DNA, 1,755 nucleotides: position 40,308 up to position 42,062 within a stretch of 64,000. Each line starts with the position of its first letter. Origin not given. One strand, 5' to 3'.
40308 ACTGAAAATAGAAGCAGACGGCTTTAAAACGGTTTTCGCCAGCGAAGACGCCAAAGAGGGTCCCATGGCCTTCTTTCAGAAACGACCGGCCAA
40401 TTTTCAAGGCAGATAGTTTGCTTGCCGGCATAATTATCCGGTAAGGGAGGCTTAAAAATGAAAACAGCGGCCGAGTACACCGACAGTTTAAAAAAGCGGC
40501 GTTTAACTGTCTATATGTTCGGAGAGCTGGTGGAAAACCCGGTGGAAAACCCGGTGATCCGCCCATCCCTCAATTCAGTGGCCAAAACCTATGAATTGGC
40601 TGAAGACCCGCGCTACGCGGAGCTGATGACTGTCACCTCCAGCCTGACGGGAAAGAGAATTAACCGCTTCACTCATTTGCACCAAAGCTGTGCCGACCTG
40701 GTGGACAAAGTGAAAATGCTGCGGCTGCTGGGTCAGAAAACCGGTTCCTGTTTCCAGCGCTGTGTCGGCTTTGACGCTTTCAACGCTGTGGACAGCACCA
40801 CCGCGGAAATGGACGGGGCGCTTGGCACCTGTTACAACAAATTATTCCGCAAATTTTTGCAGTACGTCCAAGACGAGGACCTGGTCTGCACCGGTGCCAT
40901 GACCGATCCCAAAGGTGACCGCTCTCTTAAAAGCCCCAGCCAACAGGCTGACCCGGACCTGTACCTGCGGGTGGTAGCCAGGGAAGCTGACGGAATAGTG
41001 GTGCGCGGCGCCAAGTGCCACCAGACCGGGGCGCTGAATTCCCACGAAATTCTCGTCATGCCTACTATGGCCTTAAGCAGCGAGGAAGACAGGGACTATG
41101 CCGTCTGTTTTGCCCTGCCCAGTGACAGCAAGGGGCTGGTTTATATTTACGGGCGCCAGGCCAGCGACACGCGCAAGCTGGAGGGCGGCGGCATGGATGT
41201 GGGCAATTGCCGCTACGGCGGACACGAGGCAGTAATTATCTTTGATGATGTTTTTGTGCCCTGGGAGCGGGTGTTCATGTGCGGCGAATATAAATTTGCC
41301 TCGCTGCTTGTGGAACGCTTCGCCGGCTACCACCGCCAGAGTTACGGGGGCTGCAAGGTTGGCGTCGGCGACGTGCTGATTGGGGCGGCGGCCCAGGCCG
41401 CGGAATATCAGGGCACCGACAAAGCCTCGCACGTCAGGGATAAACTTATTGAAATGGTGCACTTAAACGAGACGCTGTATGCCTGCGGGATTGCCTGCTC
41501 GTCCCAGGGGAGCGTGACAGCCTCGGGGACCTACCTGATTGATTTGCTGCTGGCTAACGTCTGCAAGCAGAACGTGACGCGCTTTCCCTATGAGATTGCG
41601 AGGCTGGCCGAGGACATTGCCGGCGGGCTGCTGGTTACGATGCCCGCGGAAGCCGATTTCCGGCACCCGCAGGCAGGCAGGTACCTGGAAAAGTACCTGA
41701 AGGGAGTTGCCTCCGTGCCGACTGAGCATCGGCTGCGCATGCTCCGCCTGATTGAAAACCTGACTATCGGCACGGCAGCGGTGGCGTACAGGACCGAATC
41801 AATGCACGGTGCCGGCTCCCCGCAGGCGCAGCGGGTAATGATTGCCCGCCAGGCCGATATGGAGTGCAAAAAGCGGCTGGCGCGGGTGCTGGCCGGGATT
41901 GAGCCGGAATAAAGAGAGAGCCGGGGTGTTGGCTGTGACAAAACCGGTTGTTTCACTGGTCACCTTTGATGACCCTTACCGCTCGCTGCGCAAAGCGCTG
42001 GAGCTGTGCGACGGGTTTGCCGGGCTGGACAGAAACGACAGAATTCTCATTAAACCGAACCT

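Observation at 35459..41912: Two different ketyl-radical dehydratase systems in one operon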

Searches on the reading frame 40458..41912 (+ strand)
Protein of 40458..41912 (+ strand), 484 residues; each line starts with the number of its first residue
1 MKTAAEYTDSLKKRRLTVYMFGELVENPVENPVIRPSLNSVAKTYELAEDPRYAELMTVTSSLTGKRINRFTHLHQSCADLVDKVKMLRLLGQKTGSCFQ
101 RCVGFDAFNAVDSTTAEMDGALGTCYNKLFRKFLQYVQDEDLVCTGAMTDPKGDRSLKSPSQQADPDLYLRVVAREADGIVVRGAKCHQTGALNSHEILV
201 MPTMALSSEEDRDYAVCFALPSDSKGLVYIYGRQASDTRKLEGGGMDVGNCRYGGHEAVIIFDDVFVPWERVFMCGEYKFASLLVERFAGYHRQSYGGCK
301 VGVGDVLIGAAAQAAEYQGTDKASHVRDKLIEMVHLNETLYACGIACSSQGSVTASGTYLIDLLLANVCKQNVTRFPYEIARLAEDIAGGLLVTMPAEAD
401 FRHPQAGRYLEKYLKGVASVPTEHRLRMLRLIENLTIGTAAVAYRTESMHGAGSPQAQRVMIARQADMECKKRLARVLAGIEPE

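Call 4: search_protein_families(library=pfam, proteins=[window:40458-41912:+])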
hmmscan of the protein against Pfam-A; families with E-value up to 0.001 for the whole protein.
window:40458-41912:+ (484 aa): 2 families
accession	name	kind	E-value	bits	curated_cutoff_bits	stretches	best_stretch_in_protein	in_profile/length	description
PF11794.13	HpaB_N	-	1.6e-100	336.6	35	1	3-274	1-270/270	4-hydroxyphenylacetate 3-hydroxylase N terminal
PF03241.18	HpaB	-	6.5e-75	251.1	25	1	282-479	2-201/202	4-hydroxyphenylacetate 3-hydroxylase C terminal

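Call 5: search_protein_families(library=ncbifam, proteins=[window:40458-41912:+], max_evalue=0.00001)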
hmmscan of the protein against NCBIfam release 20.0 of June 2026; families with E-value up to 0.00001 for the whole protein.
window:40458-41912:+ (484 aa): 2 families
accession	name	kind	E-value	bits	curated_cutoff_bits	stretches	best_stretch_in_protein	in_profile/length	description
TIGR02309.1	HpaB-1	equivalog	7.7e-53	180.3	480.2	1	2-440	2-435/477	4-hydroxyphenylacetate 3-monooxygenase, oxygenase component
TIGR02310.1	HpaB-2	equivalog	7e-29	100.9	885.2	1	3-468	14-477/519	4-hydroxyphenylacetate 3-monooxygenase, oxygenase component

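Call 10: search_solved_structures(query=window:40458-41912:+, show_alignments=1)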
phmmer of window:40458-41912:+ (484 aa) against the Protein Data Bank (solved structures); distinct sequences matched with E-value up to 0.001: 15.
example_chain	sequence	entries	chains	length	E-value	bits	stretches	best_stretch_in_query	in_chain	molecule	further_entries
1u8v_A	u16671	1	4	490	6.1e-210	701.4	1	2-481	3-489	Gamma-aminobutyrate metabolism dehydratase/isomerase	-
6vjr_A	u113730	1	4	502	1.2e-186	624.6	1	3-482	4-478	Vinylacetyl-CoA Delta-isomerase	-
2yyk_A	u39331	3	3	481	1.6e-48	169.3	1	2-438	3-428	4-hydroxyphenylacetate-3-hydroxylase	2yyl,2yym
2yyg_A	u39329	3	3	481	1.8e-48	169.2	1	2-438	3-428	4-hydroxyphenylacetate-3-hydroxylase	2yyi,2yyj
9lft_A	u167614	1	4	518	3.2e-32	115.6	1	2-441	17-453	4-Hydroxyphenylacetate-3-monooxygenase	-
4oo2_A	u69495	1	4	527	3.3e-28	102.3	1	3-434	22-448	Chlorophenol-4-monooxygenase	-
6b1b_A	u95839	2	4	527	2.5e-25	92.9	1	3-467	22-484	4-hydroxyphenylacetate 3-monooxygenase, oxygenase subunit | 4-hydroxyphenylacetate 3-monooxygenase oxygenase component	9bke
6qyh_A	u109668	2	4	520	4.3e-24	88.8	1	3-467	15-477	4-hydroxyphenylacetate 3-monooxygenase oxygenase component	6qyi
6eb0_A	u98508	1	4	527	4.5e-24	88.7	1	3-467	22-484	4-hydroxyphenylacetate 3-monooxygenase, oxygenase subunit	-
3hwc_A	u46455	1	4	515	7.8e-23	84.6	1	1-437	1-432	Chlorophenol-4-monooxygenase component 2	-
7dbw_C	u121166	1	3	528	2.4e-20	76.4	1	1-433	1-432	4-hydroxyphenylacetate 3-hydroxylase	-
9j9j_A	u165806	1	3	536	2.5e-20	76.4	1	1-433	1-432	4-nitrophenol 4-monooxygenase/4-nitrocatechol 2-monooxygenase, oxygenase component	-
4g5e_A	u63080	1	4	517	3.6e-18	69.2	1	2-470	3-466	2,4,6-Trichlorophenol 4-monooxygenase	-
6jhm_A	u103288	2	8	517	2e-17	66.8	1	2-466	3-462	Chlorophenol monooxygenase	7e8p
7e8q_A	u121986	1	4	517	2.3e-17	66.6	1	2-438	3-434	Chlorophenol monooxygenase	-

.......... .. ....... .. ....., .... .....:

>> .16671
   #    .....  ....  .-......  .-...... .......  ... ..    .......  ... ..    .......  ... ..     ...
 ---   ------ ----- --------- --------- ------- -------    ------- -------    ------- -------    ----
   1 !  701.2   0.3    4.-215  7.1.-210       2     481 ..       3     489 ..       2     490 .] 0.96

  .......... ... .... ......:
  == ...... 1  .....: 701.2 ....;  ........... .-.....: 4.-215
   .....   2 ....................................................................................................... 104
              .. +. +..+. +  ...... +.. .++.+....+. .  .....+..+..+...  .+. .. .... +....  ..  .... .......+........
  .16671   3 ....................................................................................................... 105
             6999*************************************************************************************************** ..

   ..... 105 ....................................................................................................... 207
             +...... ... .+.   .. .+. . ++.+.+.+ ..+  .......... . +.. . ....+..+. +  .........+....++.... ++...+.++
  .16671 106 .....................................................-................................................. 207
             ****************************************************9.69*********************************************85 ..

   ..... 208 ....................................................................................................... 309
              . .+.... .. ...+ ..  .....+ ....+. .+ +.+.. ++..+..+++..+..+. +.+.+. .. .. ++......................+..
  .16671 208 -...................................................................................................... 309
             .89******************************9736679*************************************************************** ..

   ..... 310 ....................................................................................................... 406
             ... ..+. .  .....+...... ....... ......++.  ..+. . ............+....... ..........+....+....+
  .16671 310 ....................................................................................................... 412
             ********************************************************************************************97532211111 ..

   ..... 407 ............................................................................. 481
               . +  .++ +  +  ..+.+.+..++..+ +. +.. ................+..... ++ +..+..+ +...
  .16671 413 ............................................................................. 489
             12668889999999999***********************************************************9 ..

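Call 23: find_related_loci(query=window:40458-41912:+, collection=genome_contigs, flank=10000)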
Query window:40458-41912:+ (484 aa) in genome_contigs; peptide patterns used: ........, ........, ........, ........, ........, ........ (x = any residue, [..] = any of these).
298 stretches matched a pattern; 260 encode a relative of the query (tblastn E <= 1e-3); the best 80 are kept; 80 distinct loci.
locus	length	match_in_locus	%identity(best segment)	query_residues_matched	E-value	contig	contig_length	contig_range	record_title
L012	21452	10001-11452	89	1-484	0e+0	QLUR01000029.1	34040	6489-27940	MAG: Bacillota bacterium isolate HKB214 DDT21_29, whole genome shotgun sequence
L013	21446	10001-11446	79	1-484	0e+0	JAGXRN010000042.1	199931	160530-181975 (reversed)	MAG: Dethiobacter sp. isolate CROMO_A_105 c_000000477489, whole genome shotgun sequence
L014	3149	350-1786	78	1-481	0e+0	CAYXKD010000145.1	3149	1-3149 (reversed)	MAG TPA_asm: uncultured Syntrophomonadaceae bacterium isolate binchicken_co39_259 genome assembly, contig: NODE_61027_le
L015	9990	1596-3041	76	1-484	0e+0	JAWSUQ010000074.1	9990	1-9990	MAG: Bacillota bacterium isolate B4G8CH4-15 NODE_74_length_9990_cov_2.827600, whole genome shotgun sequence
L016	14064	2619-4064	76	1-484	0e+0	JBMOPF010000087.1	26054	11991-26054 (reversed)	MAG: Bacillota bacterium isolate Betzabe_MAG121 MAG121_87, whole genome shotgun sequence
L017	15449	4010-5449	75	1-482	0e+0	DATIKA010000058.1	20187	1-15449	MAG TPA_asm: Candidatus Limnocylindrales bacterium isolate SMAG_U15705 k141_148146, whole genome shotgun sequence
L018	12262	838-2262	76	6-482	0e+0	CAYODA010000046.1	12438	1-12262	MAG TPA_asm: uncultured Syntrophomonadaceae bacterium isolate binchicken_co32_476 genome assembly, contig: NODE_8582_len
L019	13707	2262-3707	74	1-484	0e+0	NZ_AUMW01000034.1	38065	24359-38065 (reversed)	Desulfotruncus alcoholivorax DSM 16058 H569DRAFT_scaffold00032.32_C, whole genome shotgun sequence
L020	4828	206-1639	74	3-482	0e+0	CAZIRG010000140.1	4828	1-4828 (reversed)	MAG TPA_asm: uncultured Syntrophomonadaceae bacterium isolate binchicken_co375_97 genome assembly, contig: NODE_9232_len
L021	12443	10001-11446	73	1-484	0e+0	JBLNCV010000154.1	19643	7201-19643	MAG: Syntrophothermus sp. isolate MAG116 PRJNA950955_bin24_renamed_153, whole genome shotgun sequence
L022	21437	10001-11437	73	1-481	0e+0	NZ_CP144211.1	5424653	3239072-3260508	Desulfosporosinus paludis strain SB140 chromosome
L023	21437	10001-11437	74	1-481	0e+0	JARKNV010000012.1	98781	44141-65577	MAG: Selenomonadales bacterium isolate D110_maxbin.017 k141_307787, whole genome shotgun sequence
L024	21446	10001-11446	73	1-484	0e+0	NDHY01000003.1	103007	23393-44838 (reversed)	MAG: candidate division NPL-UPA2 bacterium Unc8 Contig_3, whole genome shotgun sequence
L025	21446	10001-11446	73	1-484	0e+0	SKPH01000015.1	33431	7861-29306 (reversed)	MAG: Syntrophomonadaceae bacterium isolate CSSed162cmA_365R1 CSSed16-2cmA-1629, whole genome shotgun sequence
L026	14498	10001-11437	72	1-481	0e+0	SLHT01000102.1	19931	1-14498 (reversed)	MAG: Syntrophomonadaceae bacterium isolate CSSed165cm_165 CSSed16-5cm-6573, whole genome shotgun sequence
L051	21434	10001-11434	71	1-481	0e+0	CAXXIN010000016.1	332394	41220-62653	MAG: Negativicutes bacterium isolate 83deffcd-e23c-43a8-b56c-eeb2f7c44ec8 genome assembly, contig: contig_16, whole geno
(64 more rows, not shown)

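Call 40: search_protein_families(library=pfam, proteins=[L051:28-1533:+, L051:1619-3445:+, L051:3638-4999:+, L051:8936-9880:+, L051:12083-13063:-, L051:15121-16158:+], max_evalue=0.0001)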
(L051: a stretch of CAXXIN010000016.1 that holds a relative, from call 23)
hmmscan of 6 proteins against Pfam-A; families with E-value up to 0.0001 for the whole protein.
L051:28-1533:+ (501 aa): 2 families
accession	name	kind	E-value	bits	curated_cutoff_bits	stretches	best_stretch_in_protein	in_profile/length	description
PF16980.11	CitMHS_2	-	1e-176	588.4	25.7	1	49-500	4-448/448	Putative citrate transport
PF03600.22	CitMHS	-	2.3e-12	47.1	31.9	2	390-499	79-182/336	Citrate transporter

L051:1619-3445:+ (608 aa): 10 families
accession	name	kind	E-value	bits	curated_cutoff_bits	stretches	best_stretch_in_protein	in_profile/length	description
PF00158.32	Sigma54_activat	-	1.3e-70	236.9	20.2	1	296-462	2-167/168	Sigma-54 interaction domain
PF25601.1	AAA_lid_14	-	2.1e-23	82.3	27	1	468-547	1-81/87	AAA+ ATPase lid domain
PF14532.12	Sigma54_activ_2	-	3.3e-19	69.9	25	1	298-467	3-138/138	Sigma-54 interaction domain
PF00989.32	PAS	-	1.2e-16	61.1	22.6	1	154-258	2-113/113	PAS fold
PF13426.13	PAS_9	-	2.7e-15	57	27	1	164-260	2-103/103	PAS domain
PF08448.16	PAS_4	-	5.9e-14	52.7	23.1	1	160-260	2-107/110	PAS fold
PF18024.7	HTH_50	-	3.1e-13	49.6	27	1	557-603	2-48/50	Helix-turn-helix domain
PF13188.13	PAS_8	-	4.5e-08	33.2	21.8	0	47-90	8-48/65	PAS domain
PF12860.13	PAS_7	-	1.5e-06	28.8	27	0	164-216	6-59/115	PAS fold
PF07728.20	AAA_5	-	1.5e-05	25.5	22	1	319-437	2-122/139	AAA domain (dynein-related subfamily)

L051:3638-4999:+ (453 aa): 1 family
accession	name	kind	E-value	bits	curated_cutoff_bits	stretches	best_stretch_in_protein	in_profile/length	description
PF06050.19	HGD-D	-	6.4e-79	266.4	28.4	1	85-445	2-342/342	2-hydroxyglutaryl-CoA dehydratase, D-component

L051:8936-9880:+ (314 aa): 2 families
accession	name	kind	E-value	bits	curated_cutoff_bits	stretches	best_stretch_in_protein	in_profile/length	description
PF02737.24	3HCDH_N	-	4.9e-53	180.2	22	1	32-213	1-180/180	3-hydroxyacyl-CoA dehydrogenase, NAD binding domain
PF00725.27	3HCDH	-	8.3e-31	106.8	22.1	1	215-310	1-97/97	3-hydroxyacyl-CoA dehydrogenase, C-terminal domain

L051:12083-13063:- (326 aa): 3 families
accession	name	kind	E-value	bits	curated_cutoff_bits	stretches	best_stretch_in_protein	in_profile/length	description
PF02826.25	2-Hacid_dh_C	-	9.4e-52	175.4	25.1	1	108-294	1-178/178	D-isomer specific 2-hydroxyacid dehydrogenase, NAD binding domain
PF00389.36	2-Hacid_dh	-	3.7e-18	65.9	24.6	1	4-325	2-133/134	D-isomer specific 2-hydroxyacid dehydrogenase, catalytic domain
PF03446.21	NAD_binding_2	-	1.6e-05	25.4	21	0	144-247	1-110/161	NAD binding domain of 6-phosphogluconate dehydrogenase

L051:15121-16158:+ (345 aa): 3 families
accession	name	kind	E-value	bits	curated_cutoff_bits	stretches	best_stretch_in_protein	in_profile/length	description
PF00107.32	ADH_zinc_N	-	1.1e-30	106.6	31.8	1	179-305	1-128/129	Zinc-binding dehydrogenase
PF08240.17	ADH_N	-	3.8e-29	101.4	23.5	1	31-141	1-104/104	Alcohol dehydrogenase GroES-like domain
PF16912.11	Glu_dehyd_C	-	1.1e-09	38.5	34.9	1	150-323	6-193/211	Glucose dehydrogenase C-terminus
